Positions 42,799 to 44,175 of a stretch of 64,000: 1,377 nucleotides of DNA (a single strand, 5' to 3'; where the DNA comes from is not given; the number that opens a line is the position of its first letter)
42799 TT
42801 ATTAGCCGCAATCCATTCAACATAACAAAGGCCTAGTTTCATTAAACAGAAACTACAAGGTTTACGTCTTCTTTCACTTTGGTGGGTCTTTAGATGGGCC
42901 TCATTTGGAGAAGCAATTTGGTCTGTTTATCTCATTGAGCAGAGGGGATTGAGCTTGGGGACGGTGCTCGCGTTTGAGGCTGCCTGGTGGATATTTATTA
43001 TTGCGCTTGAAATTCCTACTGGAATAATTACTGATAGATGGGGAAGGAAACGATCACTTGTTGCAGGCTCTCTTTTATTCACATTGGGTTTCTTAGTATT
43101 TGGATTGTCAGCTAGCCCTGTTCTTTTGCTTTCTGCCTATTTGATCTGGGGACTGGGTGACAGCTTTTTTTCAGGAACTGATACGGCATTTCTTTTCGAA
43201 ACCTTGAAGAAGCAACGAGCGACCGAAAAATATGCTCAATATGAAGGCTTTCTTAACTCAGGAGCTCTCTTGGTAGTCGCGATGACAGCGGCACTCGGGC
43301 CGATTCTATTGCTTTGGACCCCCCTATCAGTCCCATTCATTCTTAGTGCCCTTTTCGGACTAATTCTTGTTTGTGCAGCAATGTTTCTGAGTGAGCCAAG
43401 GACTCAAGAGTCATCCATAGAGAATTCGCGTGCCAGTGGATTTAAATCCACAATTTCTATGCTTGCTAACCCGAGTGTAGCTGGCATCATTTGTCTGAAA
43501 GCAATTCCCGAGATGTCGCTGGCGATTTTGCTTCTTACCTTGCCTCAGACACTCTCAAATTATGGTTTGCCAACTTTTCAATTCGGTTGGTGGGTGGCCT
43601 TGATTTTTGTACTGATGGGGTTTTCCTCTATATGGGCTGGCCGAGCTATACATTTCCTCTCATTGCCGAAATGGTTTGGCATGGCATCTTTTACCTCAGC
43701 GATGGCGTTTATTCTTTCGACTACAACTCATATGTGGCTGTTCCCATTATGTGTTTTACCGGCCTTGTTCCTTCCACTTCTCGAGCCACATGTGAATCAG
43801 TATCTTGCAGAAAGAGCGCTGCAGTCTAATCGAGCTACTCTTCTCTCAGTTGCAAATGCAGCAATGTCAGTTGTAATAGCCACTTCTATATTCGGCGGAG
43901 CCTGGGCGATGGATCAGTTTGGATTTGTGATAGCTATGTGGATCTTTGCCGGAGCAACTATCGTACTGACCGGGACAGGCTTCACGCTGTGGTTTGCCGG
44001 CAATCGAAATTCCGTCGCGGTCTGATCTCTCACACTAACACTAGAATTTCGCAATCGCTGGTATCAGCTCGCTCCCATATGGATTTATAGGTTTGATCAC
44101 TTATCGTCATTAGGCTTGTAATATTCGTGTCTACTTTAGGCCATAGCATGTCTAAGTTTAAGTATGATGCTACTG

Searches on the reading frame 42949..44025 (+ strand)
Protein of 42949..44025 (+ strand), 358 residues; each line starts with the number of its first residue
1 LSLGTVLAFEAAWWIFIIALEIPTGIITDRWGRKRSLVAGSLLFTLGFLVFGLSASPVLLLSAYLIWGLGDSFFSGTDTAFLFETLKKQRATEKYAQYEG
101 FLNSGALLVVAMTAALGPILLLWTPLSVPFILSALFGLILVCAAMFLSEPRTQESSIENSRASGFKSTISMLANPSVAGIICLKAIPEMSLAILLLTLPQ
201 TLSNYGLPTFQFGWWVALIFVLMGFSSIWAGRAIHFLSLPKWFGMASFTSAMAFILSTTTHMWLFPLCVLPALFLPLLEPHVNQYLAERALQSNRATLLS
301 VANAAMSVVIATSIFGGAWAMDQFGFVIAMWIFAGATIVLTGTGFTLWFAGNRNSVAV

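Call 9: search_protein_families(library=pfam, proteins=[window:42949-44025:+])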
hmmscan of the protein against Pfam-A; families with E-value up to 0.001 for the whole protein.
window:42949-44025:+ (358 aa): 1 family
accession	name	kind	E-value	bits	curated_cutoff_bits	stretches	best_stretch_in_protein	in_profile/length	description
PF07690.21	MFS_1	-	1.8e-19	70.3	33.4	2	12-175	40-203/347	Major Facilitator Superfamily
